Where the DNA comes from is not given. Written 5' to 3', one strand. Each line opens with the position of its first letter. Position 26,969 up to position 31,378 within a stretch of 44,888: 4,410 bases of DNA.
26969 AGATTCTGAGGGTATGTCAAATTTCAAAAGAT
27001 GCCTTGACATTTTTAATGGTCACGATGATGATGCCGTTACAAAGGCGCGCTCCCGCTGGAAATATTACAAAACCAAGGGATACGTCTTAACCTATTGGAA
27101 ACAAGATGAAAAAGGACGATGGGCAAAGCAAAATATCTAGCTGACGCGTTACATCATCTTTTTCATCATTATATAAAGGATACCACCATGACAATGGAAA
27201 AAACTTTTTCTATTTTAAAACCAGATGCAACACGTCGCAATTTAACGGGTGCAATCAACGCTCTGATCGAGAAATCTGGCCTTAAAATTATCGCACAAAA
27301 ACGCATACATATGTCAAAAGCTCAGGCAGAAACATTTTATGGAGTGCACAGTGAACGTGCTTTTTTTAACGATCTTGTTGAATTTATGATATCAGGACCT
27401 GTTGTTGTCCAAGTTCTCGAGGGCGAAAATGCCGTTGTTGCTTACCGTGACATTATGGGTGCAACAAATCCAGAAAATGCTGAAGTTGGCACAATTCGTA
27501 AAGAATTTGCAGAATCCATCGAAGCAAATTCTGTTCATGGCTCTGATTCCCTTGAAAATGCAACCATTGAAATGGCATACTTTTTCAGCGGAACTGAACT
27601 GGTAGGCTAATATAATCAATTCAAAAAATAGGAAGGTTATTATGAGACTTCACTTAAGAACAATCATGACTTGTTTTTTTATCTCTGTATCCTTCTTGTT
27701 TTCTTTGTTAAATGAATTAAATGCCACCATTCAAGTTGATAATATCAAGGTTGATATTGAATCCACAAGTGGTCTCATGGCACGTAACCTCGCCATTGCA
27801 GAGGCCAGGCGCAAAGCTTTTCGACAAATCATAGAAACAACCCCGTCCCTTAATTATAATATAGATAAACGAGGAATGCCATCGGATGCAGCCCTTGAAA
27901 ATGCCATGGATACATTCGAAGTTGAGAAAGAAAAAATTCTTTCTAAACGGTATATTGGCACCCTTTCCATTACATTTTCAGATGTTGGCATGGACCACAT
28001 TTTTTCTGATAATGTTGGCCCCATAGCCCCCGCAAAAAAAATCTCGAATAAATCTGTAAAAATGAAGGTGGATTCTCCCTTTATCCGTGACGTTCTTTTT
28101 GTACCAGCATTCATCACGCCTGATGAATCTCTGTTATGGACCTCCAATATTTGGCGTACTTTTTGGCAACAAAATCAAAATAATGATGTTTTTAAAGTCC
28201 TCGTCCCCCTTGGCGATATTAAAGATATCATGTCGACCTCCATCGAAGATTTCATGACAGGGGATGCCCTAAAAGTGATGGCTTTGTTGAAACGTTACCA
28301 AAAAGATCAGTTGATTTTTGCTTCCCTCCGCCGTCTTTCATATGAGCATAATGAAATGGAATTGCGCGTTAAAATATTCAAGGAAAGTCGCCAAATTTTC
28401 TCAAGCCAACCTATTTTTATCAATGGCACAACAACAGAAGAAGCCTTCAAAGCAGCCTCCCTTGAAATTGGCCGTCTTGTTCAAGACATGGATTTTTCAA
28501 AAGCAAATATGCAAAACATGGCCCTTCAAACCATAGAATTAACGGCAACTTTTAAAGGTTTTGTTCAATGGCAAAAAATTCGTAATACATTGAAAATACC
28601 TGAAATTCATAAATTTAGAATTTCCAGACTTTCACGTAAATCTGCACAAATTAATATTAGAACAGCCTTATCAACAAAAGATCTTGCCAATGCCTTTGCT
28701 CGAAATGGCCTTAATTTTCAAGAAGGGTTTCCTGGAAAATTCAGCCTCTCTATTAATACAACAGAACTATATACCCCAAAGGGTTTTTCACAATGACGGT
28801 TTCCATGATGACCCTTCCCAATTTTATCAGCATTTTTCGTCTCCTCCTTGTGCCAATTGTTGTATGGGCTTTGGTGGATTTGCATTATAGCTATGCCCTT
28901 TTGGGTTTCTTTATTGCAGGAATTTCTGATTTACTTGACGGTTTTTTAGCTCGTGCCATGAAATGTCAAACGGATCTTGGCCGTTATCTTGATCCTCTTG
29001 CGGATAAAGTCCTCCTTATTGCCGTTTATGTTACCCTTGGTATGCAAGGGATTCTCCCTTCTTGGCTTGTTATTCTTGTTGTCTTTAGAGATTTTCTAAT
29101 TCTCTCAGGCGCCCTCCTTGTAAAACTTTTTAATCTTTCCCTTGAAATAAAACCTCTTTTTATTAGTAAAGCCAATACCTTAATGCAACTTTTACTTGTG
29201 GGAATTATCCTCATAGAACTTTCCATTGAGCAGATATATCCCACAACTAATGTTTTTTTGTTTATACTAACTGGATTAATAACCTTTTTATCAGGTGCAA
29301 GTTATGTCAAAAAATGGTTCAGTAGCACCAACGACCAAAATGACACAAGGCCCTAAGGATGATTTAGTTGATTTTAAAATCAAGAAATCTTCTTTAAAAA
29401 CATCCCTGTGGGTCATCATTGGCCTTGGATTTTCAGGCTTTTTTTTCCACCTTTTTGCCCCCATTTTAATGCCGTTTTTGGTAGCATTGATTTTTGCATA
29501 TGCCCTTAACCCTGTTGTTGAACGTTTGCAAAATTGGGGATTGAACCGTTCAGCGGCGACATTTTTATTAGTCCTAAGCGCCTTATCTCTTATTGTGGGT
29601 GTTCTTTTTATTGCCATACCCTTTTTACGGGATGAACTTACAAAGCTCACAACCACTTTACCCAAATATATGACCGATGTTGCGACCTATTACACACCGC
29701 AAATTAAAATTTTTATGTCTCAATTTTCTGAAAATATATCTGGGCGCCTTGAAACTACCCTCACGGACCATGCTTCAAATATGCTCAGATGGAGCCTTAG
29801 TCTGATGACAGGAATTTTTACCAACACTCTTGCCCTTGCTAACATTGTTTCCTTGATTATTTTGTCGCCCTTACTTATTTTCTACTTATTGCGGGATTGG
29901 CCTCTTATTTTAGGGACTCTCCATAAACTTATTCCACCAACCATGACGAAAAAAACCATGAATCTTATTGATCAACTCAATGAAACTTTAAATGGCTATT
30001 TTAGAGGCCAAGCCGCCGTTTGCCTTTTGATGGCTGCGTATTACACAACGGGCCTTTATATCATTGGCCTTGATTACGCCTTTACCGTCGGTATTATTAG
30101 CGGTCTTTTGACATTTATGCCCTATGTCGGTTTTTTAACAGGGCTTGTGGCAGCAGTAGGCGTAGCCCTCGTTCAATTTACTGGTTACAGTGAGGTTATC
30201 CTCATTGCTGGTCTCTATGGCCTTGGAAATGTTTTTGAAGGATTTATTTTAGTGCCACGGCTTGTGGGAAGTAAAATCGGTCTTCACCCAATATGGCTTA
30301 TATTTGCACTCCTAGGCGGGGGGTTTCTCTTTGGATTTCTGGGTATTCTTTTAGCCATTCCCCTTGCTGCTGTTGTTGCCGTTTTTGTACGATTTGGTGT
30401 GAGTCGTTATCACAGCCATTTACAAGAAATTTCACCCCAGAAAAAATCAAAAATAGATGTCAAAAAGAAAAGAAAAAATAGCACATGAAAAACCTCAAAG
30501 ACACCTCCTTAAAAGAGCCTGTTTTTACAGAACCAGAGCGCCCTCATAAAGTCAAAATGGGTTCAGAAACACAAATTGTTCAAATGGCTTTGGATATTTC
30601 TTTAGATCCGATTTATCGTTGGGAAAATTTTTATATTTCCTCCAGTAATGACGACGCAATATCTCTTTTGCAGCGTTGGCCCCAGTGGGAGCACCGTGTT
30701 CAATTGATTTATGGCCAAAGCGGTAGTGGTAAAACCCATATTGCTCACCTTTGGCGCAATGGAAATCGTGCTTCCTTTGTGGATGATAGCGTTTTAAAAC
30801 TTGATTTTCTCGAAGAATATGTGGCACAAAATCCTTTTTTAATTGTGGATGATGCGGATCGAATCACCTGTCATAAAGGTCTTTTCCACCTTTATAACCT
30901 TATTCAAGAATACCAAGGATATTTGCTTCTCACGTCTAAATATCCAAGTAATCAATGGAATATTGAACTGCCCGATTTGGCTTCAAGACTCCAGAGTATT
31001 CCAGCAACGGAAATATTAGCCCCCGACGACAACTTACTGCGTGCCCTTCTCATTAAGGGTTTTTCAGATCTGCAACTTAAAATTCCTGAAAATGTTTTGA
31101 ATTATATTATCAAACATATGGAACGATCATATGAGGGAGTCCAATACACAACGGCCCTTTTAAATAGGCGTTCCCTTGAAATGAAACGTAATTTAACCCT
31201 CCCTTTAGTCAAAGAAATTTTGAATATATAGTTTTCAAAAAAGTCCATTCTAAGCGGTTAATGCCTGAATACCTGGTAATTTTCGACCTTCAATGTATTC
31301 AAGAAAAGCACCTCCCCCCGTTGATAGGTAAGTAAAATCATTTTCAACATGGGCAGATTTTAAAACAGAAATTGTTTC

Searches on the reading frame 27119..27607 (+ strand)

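Call 54: search_protein_families(library=pfam, proteins=[window:27119-27607:+], max_evalue=0.000001)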
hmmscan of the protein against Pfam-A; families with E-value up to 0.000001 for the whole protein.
window:27119-27607:+ (163 aa): 1 family
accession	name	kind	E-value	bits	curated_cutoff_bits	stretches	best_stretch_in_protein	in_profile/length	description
PF00334.24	NDK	-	2e-52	177.1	27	1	27-160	1-134/135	Nucleoside diphosphate kinase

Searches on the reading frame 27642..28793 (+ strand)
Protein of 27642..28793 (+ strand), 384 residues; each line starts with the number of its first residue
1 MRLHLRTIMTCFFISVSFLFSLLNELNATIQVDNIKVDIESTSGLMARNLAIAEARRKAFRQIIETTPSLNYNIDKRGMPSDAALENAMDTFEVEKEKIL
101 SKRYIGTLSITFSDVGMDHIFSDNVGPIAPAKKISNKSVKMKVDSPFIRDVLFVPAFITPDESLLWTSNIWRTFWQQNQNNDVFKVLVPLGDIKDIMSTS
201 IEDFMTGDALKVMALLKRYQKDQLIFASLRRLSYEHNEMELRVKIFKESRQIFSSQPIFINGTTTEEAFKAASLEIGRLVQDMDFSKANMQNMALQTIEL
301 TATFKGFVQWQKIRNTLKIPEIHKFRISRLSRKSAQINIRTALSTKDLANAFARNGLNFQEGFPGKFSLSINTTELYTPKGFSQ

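Call 54: search_protein_families(library=pfam, proteins=[window:27642-28793:+], max_evalue=0.000001)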
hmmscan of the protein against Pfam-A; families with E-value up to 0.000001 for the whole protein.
window:27642-28793:+ (384 aa): 1 family
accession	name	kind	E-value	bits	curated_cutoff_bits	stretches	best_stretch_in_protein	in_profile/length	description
PF09839.14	DUF2066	-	3.8e-08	33.4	23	1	162-251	115-203/232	Uncharacterized protein conserved in bacteria (DUF2066)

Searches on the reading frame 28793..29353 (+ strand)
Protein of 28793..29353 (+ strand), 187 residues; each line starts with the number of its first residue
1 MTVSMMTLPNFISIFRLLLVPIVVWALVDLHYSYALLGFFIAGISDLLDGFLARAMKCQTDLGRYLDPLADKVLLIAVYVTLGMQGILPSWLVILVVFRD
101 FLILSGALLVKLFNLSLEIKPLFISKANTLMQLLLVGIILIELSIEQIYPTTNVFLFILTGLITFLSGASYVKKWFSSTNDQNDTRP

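Call 54: search_protein_families(library=pfam, proteins=[window:28793-29353:+], max_evalue=0.000001)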
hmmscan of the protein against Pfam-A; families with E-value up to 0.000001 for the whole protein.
window:28793-29353:+ (187 aa): 1 family
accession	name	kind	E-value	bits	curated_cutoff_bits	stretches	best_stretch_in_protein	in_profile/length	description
PF01066.26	CDP-OH_P_transf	-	6.2e-31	108.3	22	1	6-157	1-150/152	CDP-alcohol phosphatidyltransferase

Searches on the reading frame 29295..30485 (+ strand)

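Call 24: search_protein_families(library=ncbifam, proteins=[window:29295-30485:+], max_evalue=0.00001)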
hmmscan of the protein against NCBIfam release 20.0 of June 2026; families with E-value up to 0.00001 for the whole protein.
window:29295-30485:+ (397 aa): 3 families
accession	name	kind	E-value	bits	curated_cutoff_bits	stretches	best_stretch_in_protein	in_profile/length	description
NF045801.1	efflux_ABUW_0982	equivalog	6.6e-51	173.5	675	1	39-374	10-349/392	chloramphenicol efflux transporter CxpE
TIGR02872.1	spore_ytvI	equivalog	3.3e-34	118.8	198.15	1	40-365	5-336/341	sporulation integral membrane protein YtvI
NF008930.0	PRK12287.1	subfamily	4.3e-21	75.9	318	1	52-364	28-324/344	AI-2E family transporter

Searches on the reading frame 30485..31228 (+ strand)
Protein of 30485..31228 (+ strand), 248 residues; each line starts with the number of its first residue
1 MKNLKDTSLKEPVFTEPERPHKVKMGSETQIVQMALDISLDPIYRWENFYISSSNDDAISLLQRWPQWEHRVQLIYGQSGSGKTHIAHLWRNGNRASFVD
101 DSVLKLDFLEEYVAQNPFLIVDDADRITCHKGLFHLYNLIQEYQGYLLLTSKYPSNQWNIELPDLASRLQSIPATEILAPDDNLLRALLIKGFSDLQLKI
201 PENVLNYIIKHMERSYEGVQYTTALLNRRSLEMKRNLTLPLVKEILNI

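Call 24: search_protein_families(library=ncbifam, proteins=[window:30485-31228:+], max_evalue=0.00001)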
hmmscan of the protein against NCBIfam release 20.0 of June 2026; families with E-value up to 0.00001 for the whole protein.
window:30485-31228:+ (248 aa): 8 families
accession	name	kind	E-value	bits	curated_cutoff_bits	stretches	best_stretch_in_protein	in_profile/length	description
NF006571.0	PRK09087.1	equivalog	1.5e-52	178.6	297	1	31-247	6-221/228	DnaA regulatory inactivator HdaA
NF005149.0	PRK06620.1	equivalog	3.9e-41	140.7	316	1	38-247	8-215/221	hypothetical protein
TIGR03420.1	DnaA_homol_Hda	equivalog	1.3e-36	126.3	194.8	1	33-247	1-226/226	DnaA regulatory inactivator Hda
NF051883.1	DnaARegInactHdaA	equivalog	1.2e-31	110.1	300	1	33-247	4-223/229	DnaA regulatory inactivator HdaA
NF005982.0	PRK08084.1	equivalog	2.5e-20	73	268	1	32-247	7-234/235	DnaA inactivator Hda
TIGR00362.1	DnaA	equivalog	3e-12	46.4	343.9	0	114-246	199-335/437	chromosomal replication initiator protein DnaA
NF006486.0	PRK08903.1-6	equivalog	2.9e-09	36.8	307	1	71-246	37-216/222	DnaA regulatory inactivator Hda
NF009087.0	PRK12422.1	equivalog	1.6e-06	27.6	657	0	128-235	219-326/455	chromosomal replication initiator protein DnaA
